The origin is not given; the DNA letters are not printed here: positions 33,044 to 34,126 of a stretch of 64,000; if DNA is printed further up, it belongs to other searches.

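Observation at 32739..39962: Non-canonical type IV filament locus combining an ArlH-like pseudo-ATPase, a TadZ/CpaE-like MinD ATPase, and ArlI/ArlJ, with no ArlF/G/X/CDE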

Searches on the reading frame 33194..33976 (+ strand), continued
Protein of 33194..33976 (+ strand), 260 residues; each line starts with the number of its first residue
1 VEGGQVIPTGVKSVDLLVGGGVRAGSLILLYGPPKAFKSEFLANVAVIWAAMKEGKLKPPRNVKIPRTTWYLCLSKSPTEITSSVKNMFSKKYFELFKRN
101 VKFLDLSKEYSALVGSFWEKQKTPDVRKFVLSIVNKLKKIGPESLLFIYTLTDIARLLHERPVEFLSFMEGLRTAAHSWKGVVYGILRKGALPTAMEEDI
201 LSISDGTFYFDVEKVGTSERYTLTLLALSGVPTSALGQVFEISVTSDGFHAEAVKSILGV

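Call 36: find_homologous_proteins(query=A2, max_evalue=0.00001)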
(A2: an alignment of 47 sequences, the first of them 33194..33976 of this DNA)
Query A2 (47 sequences) (260 aa, profile of the alignment): 61 proteins with E <= 0.00001 among 8000 candidates.
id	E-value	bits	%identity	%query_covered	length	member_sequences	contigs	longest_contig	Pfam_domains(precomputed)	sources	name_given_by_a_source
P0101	4.6e-101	356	31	97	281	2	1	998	PF06745.20,PF23442.2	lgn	-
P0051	3.5e-95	336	25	97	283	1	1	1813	PF06745.20,PF05625.18,PF23442.2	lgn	-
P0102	7.9e-90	319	26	97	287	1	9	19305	PF06745.20,PF23442.2,PF13481.13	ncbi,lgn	-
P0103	1.4e-89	318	27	97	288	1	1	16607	PF06745.20,PF23442.2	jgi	-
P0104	3.5e-89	317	25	97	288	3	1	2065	PF06745.20,PF23442.2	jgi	jgi:KaiC/GvpD/RAD55 family RecA-like ATPase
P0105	5.1e-89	316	26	99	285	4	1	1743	PF06745.20,PF23442.2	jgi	jgi:KaiC/GvpD/RAD55 family RecA-like ATPase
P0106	2.4e-88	314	26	97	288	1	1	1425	PF06745.20,PF23442.2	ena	-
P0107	2.4e-88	314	27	85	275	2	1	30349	PF06745.20,PF23442.2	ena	-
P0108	3.9e-88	313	26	97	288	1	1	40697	PF06745.20,PF23442.2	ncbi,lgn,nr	ncbi:MAG: ATPase domain-containing protein [Candidatus Methanoperedens sp.]|nr:ATPase domain-contain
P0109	1.6e-87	311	26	97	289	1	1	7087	PF06745.20,PF23442.2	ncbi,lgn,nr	ncbi:MAG TPA: ATPase domain-containing protein [candidate division Zixibacteria bacterium]|nr:ATPase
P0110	4.7e-87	310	26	97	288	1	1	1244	PF06745.20,PF23442.2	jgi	jgi:KaiC/GvpD/RAD55 family RecA-like ATPase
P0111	1.0e-86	309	26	97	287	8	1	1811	PF06745.20,PF23442.2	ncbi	-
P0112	1.1e-86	308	26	97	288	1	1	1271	PF06745.20,PF23442.2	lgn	-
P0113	1.3e-86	308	26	97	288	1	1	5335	PF06745.20,PF23442.2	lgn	-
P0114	1.3e-86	308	23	97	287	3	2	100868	PF06745.20,PF23442.2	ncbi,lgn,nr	ncbi:MAG: HTR-like protein [Halobacteria archaeon]|nr:HTR-like protein [Halobacteria archaeon]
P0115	6.2e-86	306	26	97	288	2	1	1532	PF06745.20,PF23442.2,PF13481.13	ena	-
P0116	7.3e-86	306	25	97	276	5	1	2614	PF06745.20,PF23442.2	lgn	-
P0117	1.9e-85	304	27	82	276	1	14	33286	PF06745.20,PF23442.2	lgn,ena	-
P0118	3.7e-85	303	25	97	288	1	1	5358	PF06745.20,PF23442.2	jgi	jgi:KaiC/GvpD/RAD55 family RecA-like ATPase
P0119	5.1e-85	303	27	97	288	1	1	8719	PF06745.20,PF23442.2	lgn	-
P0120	8.1e-85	302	27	97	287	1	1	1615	PF06745.20,PF23442.2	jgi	-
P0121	2.2e-83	298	26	97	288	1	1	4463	PF06745.20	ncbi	-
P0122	6.2e-83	296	24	97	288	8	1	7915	PF06745.20,PF23442.2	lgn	-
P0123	1.1e-82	295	26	97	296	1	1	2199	PF06745.20,PF23442.2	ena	-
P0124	2.4e-82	294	25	97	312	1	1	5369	PF06745.20,PF23442.2,PF13481.13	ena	-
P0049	2.4e-81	291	26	97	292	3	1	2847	PF06745.20,PF23442.2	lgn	-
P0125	2.2e-80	288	27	97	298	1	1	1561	PF06745.20,PF23442.2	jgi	jgi:KaiC/GvpD/RAD55 family RecA-like ATPase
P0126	3.8e-80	287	24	97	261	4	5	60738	PF06745.20,PF23442.2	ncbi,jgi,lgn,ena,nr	ncbi:hypothetical protein DRN98_02210 [Methanosarcinales archaeon]|nr:RAD55 family ATPase [Candidatu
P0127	8.6e-79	283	27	97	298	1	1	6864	PF06745.20,PF23442.2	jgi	jgi:KaiC/GvpD/RAD55 family RecA-like ATPase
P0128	9.7e-79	282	27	97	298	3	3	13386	PF06745.20,PF23442.2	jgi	jgi:KaiC/GvpD/RAD55 family RecA-like ATPase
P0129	1.7e-78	282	26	97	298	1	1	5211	PF06745.20,PF23442.2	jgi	jgi:KaiC/GvpD/RAD55 family RecA-like ATPase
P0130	3.7e-78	280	25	99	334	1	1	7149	PF06745.20,PF23442.2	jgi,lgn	-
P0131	8.3e-78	279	28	97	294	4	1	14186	PF06745.20,PF23442.2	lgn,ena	-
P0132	3.4e-76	274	25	97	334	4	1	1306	PF06745.20,PF23442.2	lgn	-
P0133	3.4e-74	267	26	99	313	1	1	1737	PF06745.20,PF23442.2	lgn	-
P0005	1.8e-73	265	70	98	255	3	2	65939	PF23442.2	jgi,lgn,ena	-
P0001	2.2e-71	258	100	98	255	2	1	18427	PF23442.2,PF13481.13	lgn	-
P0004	7.9e-69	250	71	100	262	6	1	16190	-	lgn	-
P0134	4.9e-67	244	23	97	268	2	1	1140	PF06745.20,PF23442.2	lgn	-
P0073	6.5e-67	244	23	97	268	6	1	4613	PF06745.20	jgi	jgi:KaiC/GvpD/RAD55 family RecA-like ATPase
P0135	7.0e-65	237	22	98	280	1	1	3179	PF06745.20,PF23442.2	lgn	-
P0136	2.1e-64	235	22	97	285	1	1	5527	PF06745.20,PF23442.2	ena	-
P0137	2.2e-64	235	22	97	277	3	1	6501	PF06745.20,PF23442.2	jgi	-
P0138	1.1e-63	233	24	97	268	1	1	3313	PF06745.20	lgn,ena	-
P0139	2.4e-63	232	23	97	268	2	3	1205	PF06745.20,PF13481.13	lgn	-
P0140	1.5e-61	226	22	97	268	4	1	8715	PF06745.20,PF23442.2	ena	-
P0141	5.0e-61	224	21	97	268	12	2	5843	PF06745.20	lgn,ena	-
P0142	7.5e-61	224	22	97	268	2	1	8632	PF06745.20,PF23442.2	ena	-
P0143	6.0e-59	217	22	97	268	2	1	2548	PF06745.20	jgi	-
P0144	1.5e-58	216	23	97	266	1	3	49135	PF06745.20,PF23442.2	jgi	-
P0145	4.6e-58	215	23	97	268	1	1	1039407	PF06745.20,PF13481.13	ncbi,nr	ncbi:MAG: hypothetical protein U5J64_09210 [Halobacteriales archaeon]|nr:hypothetical protein [Halob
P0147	5.8e-11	60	40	18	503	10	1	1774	PF06745.20,PF03796.22,PF13604.13,PF13245.13,PF23442.2,PF13401.13,PF01637.25,PF13191.13,PF24883.3,PF05729.19,PF25199.2,PF13481.13,PF20720.4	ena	-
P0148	6.3e-7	47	32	39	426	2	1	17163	PF06745.20,PF03796.22,PF23442.2,PF08423.18,PF05362.20,PF13481.13,PF13541.13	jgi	jgi:DNA repair protein RadA/Sms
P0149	1.8e-6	45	38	14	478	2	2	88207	PF18073.8,PF06745.20,PF03796.22,PF13481.13,PF13191.13,PF13541.13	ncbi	-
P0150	5.3e-6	44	36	17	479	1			PF18073.8,PF06745.20,PF03796.22,PF23442.2,PF13481.13,PF13541.13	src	-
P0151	7.1e-6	43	43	15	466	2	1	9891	PF18073.8,PF06745.20,PF03796.22,PF23442.2,PF05362.20,PF13401.13,PF13481.13,PF13191.13,PF13541.13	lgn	-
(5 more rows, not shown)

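Call 38: find_encoding_contigs(protein=P0108, flank=7000, max_places=1)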
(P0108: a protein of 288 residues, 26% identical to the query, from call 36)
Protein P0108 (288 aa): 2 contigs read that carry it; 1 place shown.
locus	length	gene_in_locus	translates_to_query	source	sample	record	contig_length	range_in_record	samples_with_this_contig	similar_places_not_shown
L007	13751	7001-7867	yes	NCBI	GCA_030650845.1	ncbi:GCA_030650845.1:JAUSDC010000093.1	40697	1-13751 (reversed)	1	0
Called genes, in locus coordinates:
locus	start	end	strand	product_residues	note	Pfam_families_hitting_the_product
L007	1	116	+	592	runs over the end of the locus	PF23990:PilB3_N, PF00437:T2SSE, PF27713:UCP018868, PF23989:PilB3_C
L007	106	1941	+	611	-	PF00482:T2SSF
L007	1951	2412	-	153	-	-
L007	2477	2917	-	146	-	PF07790:Pilin_N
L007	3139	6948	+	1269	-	PF02369:Big_1 (weak)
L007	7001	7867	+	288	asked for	PF06745:ATPase (weak), PF23442:DUF7125 (faint)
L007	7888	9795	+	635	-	PF17159:MASE3, PF00989:PAS, PF08448:PAS_4, PF13188:PAS_8, PF08447:PAS_3 (faint), PF13426:PAS_9, PF00512:HisKA, PF02518:HATPase_c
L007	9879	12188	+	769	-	PF17159:MASE3, PF00989:PAS, PF08448:PAS_4, PF13188:PAS_8, PF13426:PAS_9, PF00989:PAS, PF08447:PAS_3, PF13426:PAS_9, +3 more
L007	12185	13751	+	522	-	PF05228:CHASE4, PF08448:PAS_4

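Call 39: find_encoding_contigs(protein=P0114, flank=7000, max_places=1)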
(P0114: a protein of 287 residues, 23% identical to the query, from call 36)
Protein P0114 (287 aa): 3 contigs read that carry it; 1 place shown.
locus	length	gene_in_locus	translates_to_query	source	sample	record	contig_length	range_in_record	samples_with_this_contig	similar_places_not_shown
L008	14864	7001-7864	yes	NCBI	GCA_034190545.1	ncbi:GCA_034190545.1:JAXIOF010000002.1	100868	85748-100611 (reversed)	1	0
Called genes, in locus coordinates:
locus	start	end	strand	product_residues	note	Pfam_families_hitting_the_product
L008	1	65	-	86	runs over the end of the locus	PF03685:UPF0147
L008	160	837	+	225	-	PF13483:Lactamase_B_3, PF00753:Lactamase_B, PF12706:Lactamase_B_2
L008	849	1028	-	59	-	-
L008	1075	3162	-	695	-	PF18072:FGAR-AT_linker, PF00586:AIRS, PF02769:AIRS_C, PF00586:AIRS, PF02769:AIRS_C (weak)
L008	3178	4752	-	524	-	PF00389:2-Hacid_dh, PF02826:2-Hacid_dh_C, PF19304:PGDH_inter, PF01842:ACT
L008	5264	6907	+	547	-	PF00501:AMP-binding, PF13193:AMP-binding_C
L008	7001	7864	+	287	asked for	PF06745:ATPase (faint), PF23442:DUF7125 (faint)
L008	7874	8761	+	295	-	PF13481:AAA_25 (weak), PF03796:DnaB_C (weak), PF06745:ATPase, PF23442:DUF7125 (weak), PF14417:MEDS (weak)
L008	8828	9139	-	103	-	PF13183:Fer4_8 (faint), PF13534:Fer4_17 (faint), PF12797:Fer4_2 (faint), PF13237:Fer4_10, PF14697:Fer4_21, PF12838:Fer4_7, PF13187:Fer4_9 (weak), PF00037:Fer4, +3 more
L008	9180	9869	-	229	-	PF00994:MoCF_biosynth, PF24102:FLAD1_M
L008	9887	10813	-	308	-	PF22199:FKBP26_IF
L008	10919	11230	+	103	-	PF02150:Zn_ribbon_RPB9, PF07282:Cas12f1-like_TNB (faint), PF08274:Zn_Ribbon_YjdM (faint), PF12760:Zn_ribbon_IS1595 (faint), PF01096:Zn_ribbon_TFIIS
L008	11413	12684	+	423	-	PF07690:MFS_1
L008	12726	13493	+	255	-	PF09754:PAC2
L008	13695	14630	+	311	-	PF00248:Aldo_ket_red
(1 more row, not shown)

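Call 40: find_encoding_contigs(protein=P0126, flank=7000, max_places=1)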
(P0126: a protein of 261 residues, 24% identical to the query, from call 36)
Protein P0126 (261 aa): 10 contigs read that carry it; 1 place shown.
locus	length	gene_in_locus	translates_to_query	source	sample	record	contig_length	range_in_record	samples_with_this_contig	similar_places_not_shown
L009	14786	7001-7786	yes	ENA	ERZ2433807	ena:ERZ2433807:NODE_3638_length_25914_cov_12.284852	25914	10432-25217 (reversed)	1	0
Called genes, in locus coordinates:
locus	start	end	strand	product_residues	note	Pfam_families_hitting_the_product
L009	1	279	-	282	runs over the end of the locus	PF23960:DUF7289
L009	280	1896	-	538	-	PF07790:Pilin_N, PF10102:DUF2341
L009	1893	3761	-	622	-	PF00482:T2SSF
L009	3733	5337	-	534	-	PF00437:T2SSE, PF23989:PilB3_C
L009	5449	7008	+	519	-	PF08448:PAS_4 (faint), PF00989:PAS, PF13188:PAS_8, PF13596:PAS_10 (faint), PF12860:PAS_7 (faint), PF13426:PAS_9 (weak), PF05763:DUF835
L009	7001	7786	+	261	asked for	PF06745:ATPase, PF23442:DUF7125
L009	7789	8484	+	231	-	PF06745:ATPase, PF23442:DUF7125 (weak), PF07088:GvpD_P-loop (weak)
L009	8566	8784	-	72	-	-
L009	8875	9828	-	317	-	PF01180:DHO_dh, PF01070:FMN_dh (faint)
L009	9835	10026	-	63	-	-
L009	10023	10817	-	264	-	PF00142:Fer4_NifH, PF01656:CbiA, PF06564:CBP_BcsQ, PF09140:MipZ (weak), PF10609:ParA, PF13614:AAA_31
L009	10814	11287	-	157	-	-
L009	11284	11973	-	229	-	-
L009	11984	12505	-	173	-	-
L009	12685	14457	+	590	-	PF23990:PilB3_N, PF00437:T2SSE, PF23989:PilB3_C (faint)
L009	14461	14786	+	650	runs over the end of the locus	PF00482:T2SSF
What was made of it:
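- Distant family members in Methanoperedens and Methanosarcinales also sit next to PilB3/T2SSF/pilin genes (calls 38, 40). Methanoperedens and Methanosarcinales relatives are also next to PilB3 loci (calls 38, 40).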

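Call 41: find_encoding_contigs(protein=P0145, flank=7000, max_places=1)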
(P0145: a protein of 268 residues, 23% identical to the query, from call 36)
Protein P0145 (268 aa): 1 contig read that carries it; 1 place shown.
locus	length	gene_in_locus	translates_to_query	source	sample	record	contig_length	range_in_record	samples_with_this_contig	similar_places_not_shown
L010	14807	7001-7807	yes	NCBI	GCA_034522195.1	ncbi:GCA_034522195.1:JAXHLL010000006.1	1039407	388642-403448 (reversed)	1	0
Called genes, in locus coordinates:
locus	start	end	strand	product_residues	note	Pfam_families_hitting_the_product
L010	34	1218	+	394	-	PF01565:FAD_binding_4, PF02913:FAD-oxidase_C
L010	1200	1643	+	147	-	PF02913:FAD-oxidase_C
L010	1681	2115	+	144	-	PF03061:4HBT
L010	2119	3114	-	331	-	PF00268:Ribonuc_red_sm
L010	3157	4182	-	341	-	PF01734:Patatin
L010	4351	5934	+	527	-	PF02667:SCFA_trans, PF03806:ABG_transport (weak), PF03606:DcuC (weak)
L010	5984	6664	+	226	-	PF01209:Ubie_methyltran, PF13489:Methyltransf_23, PF13847:Methyltransf_31, PF08241:Methyltransf_11, PF08242:Methyltransf_12, PF13649:Methyltransf_25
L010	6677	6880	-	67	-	PF12844:HTH_19 (weak), PF13560:HTH_31, PF01381:HTH_3, PF13443:HTH_26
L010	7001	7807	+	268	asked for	PF06745:ATPase (faint), PF13481:AAA_25 (weak)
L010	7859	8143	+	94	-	PF20068:Amphi-Trp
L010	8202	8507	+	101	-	PF03992:ABM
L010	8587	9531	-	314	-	PF01842:ACT (weak), PF13740:ACT_6, PF00551:Formyl_trans_N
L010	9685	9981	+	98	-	-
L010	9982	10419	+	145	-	PF01850:PIN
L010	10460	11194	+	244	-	-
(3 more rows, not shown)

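Call 57: find_encoding_contigs(protein=P0008, flank=7000, max_places=2)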
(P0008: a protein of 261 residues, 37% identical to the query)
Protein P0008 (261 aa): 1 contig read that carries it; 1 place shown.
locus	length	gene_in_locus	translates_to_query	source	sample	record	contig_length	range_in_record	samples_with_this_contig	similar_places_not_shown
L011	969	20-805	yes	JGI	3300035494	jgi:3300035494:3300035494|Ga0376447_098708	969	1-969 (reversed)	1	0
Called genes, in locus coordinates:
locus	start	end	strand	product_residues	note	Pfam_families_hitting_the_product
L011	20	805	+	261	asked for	PF06745:ATPase (faint), PF23442:DUF7125 (faint)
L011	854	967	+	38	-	?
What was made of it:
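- Tried and rejected: It returned a 969-bp contig with no context (call 57).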

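Call 58: predict_structure(alignment_id=A4)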
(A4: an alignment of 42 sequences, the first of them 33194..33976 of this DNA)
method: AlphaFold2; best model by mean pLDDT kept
length: 260 residues; sequences in the alignment: 42
mean_pLDDT: 83.7   pTM: 0.83
mean pLDDT of the five models: 83.7, 83.0, 82.2, 79.6, 79.4
residues with pLDDT >= 90: 92; 70-90: 135; 50-70: 25; < 50: 8
segments of 3 or more residues with pLDDT < 50: 1-3, 256-260
pLDDT, mean of each block of 10 residues (from residue 1): 62 77 83 78 90 85 82 93 93 94 93 69 79 90 89 88 90 90 88 83 88 87 80 75 89 59
secondary structure, 60 per line:
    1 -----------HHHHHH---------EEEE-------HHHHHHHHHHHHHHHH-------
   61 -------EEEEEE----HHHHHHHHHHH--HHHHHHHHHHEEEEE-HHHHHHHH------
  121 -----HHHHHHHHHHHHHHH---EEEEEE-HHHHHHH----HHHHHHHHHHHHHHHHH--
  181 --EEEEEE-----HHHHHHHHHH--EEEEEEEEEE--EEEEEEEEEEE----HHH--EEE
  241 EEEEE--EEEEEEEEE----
elements in order: H12-17 E27-30 H38-53 E68-73 H78-88 H91-100 E101-105 H107-114 H126-140 E144-149 H151-157 H162-178 E183-188 H194-203 E206-215 E218-228 E238-245 E248-256
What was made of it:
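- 33194..33976 (+): Single-domain KaiC-like RecA-superfamily protein with degenerate Walker A (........) and no Walker B Asp (FIYTLTD); a predicted pseudo-ATPase. The likely true start is GTG 33209, preceded by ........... AF2 model pLDDT 83.7 (call 58).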

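Call 61: fold_search(model_id=the predicted structure, library=pdb)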
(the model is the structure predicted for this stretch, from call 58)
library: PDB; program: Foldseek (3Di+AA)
matches with E <= 10: 1562; with E <= 0.001: 540
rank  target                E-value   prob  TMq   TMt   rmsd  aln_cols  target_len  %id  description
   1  2dr3_A                7.9e-13  1.00  0.64  0.71   5.5       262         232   18  Crystal Structure of RecA superfamily ATPase PH0284 from Pyrococcus horikoshii OT3 (released 2006-12-06)
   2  2dr3_F                4.5e-12  1.00  0.65  0.71   5.3       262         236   17  Crystal Structure of RecA superfamily ATPase PH0284 from Pyrococcus horikoshii OT3 (released 2006-12-06)
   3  2dr3_E                6.9e-12  1.00  0.64  0.69   5.8       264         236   17  Crystal Structure of RecA superfamily ATPase PH0284 from Pyrococcus horikoshii OT3 (released 2006-12-06)
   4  2dr3_B                9.9e-12  1.00  0.64  0.69   5.5       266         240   18  Crystal Structure of RecA superfamily ATPase PH0284 from Pyrococcus horikoshii OT3 (released 2006-12-06)
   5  2dr3_D                2.8e-11  1.00  0.65  0.69   5.7       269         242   17  Crystal Structure of RecA superfamily ATPase PH0284 from Pyrococcus horikoshii OT3 (released 2006-12-06)
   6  7s65_B                4.2e-11  1.00  0.66  0.39   3.9       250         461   13  Compressed conformation of nighttime state KaiC (released 2021-09-22)
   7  2dr3_C                5.4e-11  1.00  0.64  0.70   5.6       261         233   16  Crystal Structure of RecA superfamily ATPase PH0284 from Pyrococcus horikoshii OT3 (released 2006-12-06)
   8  4tlb_E                1.3e-10  1.00  0.67  0.75   4.3       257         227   15  Crystal structure of N-terminal C1 domain of KaiC (released 2015-07-01)
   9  4yds                  1.3e-10  1.00  0.68  0.77   3.8       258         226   16  FlaH from Sulfolobus acidocaldarius with ATP and Mg-Ion (released 2015-11-11)
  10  2w0m                  2.2e-10  1.00  0.64  0.74   4.4       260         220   16  Crystal Structure of sso2452 from Sulfolobus solfataricus P2 (released 2009-05-19)
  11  4tlb_C                2.6e-10  1.00  0.66  0.75   4.1       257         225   15  Crystal structure of N-terminal C1 domain of KaiC (released 2015-07-01)
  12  4tlc_D                2.6e-10  1.00  0.65  0.74   4.0       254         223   13  Crystal structure of N-terminal C1 domain of KaiC (released 2015-07-01)
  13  4tlb_B                2.7e-10  1.00  0.65  0.75   4.0       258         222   15  Crystal structure of N-terminal C1 domain of KaiC (released 2015-07-01)
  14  4tlb_A                2.7e-10  1.00  0.66  0.75   4.5       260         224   14  Crystal structure of N-terminal C1 domain of KaiC (released 2015-07-01)
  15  4tlc_E                3.3e-10  1.00  0.67  0.75   4.1       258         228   14  Crystal structure of N-terminal C1 domain of KaiC (released 2015-07-01)
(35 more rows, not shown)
